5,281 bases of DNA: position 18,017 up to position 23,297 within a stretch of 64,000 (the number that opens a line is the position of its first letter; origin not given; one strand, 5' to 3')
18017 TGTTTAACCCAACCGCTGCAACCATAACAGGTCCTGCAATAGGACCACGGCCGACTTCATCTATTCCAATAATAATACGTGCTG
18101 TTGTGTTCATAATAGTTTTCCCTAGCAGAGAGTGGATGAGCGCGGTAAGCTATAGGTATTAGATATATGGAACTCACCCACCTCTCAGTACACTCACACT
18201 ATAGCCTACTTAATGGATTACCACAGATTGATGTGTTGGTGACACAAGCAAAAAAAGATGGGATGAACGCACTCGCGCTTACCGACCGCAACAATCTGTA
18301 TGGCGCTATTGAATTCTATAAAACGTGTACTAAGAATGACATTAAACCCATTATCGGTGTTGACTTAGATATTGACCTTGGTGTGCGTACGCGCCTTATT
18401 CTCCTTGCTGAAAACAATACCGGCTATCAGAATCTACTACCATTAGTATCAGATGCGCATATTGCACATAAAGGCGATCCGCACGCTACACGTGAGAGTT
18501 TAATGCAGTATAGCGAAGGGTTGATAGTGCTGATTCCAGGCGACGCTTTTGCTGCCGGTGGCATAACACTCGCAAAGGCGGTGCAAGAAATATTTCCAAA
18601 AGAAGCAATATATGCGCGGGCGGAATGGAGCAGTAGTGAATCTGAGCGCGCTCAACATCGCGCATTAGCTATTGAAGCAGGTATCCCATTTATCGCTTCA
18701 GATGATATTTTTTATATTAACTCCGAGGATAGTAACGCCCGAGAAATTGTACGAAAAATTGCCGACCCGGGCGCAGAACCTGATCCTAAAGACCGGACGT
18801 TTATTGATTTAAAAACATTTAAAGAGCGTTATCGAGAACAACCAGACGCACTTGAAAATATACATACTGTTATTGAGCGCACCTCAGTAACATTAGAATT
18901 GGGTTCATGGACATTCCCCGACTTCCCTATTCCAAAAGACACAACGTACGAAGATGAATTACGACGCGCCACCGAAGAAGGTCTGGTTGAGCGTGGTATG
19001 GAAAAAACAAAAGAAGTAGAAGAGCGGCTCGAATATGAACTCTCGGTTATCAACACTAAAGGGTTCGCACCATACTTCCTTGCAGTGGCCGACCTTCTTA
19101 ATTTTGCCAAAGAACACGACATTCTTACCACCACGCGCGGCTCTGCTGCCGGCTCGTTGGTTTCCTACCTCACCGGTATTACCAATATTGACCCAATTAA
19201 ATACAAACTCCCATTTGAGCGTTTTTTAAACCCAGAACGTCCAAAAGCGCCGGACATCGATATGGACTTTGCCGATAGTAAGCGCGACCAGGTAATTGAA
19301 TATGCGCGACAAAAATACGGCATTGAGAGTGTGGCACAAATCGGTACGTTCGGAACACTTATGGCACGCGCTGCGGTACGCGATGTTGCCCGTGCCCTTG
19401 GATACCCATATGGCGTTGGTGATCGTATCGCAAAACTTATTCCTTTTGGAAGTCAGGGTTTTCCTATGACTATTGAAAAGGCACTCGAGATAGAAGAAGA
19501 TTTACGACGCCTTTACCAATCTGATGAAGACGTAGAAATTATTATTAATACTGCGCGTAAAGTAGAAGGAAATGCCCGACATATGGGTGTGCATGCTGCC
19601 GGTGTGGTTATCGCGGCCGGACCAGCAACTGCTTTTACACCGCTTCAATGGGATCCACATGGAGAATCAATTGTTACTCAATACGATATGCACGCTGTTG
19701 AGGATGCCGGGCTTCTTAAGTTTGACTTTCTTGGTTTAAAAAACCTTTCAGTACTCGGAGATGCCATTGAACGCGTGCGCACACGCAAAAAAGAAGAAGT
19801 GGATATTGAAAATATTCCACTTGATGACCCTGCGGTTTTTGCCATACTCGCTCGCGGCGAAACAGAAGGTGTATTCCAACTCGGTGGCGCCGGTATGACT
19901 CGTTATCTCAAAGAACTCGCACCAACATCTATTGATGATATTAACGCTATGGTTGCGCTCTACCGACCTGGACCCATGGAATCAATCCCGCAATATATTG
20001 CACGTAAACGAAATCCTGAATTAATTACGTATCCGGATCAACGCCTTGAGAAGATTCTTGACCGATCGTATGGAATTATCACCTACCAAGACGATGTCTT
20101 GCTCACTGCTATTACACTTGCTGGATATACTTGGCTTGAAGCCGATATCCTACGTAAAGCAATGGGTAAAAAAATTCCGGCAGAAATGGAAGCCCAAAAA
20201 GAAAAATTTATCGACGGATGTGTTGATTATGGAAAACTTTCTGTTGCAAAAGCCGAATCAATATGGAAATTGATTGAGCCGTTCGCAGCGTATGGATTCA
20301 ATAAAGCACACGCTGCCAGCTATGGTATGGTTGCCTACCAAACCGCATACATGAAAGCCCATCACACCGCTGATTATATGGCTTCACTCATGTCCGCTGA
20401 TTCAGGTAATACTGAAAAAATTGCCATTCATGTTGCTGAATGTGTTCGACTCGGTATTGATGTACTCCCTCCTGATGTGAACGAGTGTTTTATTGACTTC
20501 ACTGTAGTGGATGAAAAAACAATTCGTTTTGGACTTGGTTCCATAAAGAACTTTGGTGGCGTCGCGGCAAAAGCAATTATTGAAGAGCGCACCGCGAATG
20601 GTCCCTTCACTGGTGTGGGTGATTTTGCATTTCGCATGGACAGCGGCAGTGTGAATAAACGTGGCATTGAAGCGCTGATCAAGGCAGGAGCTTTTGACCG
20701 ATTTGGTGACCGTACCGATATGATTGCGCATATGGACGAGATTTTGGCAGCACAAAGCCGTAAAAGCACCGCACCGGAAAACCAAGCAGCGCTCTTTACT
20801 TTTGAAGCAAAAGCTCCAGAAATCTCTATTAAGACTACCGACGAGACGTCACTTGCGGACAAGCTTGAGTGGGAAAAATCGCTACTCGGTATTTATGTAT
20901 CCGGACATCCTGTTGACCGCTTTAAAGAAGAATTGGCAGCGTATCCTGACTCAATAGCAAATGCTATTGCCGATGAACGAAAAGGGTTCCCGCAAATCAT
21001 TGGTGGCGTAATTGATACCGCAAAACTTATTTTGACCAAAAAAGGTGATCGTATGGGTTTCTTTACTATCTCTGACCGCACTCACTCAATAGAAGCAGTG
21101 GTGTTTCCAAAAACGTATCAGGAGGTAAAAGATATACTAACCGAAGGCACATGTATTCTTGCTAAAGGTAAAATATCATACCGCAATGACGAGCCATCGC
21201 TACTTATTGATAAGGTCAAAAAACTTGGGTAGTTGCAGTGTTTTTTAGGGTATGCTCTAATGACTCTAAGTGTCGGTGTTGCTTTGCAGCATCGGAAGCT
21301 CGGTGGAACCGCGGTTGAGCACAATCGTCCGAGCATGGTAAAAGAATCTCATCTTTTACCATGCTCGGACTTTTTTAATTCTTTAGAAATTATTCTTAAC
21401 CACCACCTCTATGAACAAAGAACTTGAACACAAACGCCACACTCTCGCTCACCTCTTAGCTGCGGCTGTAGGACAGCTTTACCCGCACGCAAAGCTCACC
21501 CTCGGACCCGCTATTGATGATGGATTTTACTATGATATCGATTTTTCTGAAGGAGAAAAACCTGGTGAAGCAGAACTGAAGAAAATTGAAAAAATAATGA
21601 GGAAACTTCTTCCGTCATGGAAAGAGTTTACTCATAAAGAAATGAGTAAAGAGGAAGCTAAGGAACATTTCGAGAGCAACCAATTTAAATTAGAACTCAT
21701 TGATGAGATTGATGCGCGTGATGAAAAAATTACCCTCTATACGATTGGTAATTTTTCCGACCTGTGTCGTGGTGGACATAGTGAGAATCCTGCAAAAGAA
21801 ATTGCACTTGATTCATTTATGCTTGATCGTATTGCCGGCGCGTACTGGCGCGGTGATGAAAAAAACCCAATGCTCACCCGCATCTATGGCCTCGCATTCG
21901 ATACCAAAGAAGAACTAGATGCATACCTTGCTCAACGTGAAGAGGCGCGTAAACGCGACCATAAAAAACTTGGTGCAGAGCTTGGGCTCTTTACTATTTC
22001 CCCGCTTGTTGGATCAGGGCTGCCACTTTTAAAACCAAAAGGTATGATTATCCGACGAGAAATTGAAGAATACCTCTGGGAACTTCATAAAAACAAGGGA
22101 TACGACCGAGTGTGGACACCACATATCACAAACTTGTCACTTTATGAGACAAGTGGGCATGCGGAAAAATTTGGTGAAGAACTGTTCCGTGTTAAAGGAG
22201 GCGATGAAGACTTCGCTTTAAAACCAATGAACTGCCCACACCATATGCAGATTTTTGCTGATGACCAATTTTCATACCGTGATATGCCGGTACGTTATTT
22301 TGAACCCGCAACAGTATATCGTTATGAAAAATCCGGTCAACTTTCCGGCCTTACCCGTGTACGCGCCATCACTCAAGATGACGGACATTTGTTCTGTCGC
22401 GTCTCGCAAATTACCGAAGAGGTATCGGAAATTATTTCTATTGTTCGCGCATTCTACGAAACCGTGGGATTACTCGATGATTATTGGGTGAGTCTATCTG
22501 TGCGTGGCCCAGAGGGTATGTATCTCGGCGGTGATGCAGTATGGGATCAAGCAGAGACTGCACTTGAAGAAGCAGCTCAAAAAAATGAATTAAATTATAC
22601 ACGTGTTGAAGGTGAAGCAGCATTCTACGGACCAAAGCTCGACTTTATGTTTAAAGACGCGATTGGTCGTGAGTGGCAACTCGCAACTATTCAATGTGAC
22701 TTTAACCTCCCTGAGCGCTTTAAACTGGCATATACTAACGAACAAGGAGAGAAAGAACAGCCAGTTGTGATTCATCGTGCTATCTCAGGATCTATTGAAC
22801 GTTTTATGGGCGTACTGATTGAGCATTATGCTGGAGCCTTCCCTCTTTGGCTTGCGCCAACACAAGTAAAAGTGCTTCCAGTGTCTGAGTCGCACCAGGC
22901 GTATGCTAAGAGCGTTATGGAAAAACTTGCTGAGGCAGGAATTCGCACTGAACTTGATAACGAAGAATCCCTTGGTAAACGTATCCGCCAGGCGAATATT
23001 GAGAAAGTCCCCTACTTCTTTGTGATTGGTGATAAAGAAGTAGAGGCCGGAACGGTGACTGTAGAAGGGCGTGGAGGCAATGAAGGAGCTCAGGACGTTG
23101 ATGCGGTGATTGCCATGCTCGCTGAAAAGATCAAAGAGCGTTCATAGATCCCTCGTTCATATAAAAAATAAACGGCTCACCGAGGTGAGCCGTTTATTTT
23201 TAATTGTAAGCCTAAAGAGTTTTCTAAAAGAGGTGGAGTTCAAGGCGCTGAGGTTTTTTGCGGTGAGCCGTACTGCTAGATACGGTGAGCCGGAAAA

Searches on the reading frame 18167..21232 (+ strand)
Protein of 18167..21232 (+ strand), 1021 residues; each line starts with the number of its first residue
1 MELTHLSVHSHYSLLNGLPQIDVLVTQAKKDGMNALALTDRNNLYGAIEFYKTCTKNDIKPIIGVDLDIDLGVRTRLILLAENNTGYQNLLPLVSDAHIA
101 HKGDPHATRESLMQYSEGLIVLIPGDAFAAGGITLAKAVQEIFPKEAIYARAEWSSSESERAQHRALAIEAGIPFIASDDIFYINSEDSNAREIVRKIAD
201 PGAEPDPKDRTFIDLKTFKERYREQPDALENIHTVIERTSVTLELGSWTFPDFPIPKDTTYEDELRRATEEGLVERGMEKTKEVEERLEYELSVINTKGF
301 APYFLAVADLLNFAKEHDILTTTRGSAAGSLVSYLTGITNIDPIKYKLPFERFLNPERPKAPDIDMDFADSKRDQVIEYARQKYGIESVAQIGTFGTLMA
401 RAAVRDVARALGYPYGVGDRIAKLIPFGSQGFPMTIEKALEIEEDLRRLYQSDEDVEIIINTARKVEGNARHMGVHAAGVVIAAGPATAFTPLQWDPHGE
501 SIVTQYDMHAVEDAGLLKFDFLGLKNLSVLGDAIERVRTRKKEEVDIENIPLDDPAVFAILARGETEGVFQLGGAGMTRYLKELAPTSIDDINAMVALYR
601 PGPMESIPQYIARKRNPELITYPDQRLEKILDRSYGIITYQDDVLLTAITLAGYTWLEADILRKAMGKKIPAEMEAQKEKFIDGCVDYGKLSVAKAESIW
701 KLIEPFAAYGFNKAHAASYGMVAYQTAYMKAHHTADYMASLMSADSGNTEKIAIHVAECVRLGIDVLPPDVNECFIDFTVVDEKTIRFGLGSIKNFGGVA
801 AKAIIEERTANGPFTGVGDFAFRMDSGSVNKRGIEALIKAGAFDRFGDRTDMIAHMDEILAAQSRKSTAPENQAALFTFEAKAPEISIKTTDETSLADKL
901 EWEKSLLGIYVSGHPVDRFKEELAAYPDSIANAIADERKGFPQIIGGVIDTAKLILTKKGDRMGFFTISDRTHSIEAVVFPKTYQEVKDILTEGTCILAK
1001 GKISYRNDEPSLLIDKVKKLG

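Call 21: search_protein_families(library=pfam, proteins=[window:18167-21232:+], max_evalue=0.00001)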
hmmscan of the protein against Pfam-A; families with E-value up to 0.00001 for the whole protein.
window:18167-21232:+ (1021 aa): 5 families
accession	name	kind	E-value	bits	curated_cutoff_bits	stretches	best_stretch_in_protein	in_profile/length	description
PF07733.18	DNA_pol3_alpha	-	1.4e-94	316.9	23.9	1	264-523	2-260/260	Bacterial DNA polymerase III alpha NTPase domain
PF17657.6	DNA_pol3_finger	-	6.4e-52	175.7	22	1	526-687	1-164/166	Bacterial DNA polymerase III alpha subunit finger domain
PF02811.25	PHP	-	8.1e-34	117.8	26.4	1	5-137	1-133/164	PHP domain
PF14579.12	HHH_6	-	7.6e-28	97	25.6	1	763-849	1-87/90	Helix-hairpin-helix motif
PF01336.31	tRNA_anti-codon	-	7.5e-13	48.7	27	1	945-1020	3-75/75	OB-fold nucleic acid binding domain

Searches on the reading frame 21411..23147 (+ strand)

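Call 71: search_protein_families(library=pfam, proteins=[window:21411-23147:+], max_evalue=0.0001)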
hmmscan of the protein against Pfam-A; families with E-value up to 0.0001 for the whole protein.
window:21411-23147:+ (578 aa): 3 families
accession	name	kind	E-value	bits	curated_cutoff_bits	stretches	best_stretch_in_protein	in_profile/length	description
PF00587.30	tRNA-synt_2b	-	8.6e-43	146.9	29.3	1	265-473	8-179/179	tRNA synthetase class II core domain (G, H, P, S and T)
PF03129.25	HGTP_anticodon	-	1e-19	70.9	21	1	485-573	1-90/94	Anticodon binding domain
PF07973.19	tRNA_SAD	-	7.9e-06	26.2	24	1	107-159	1-44/44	Threonyl and Alanyl tRNA synthetase second additional domain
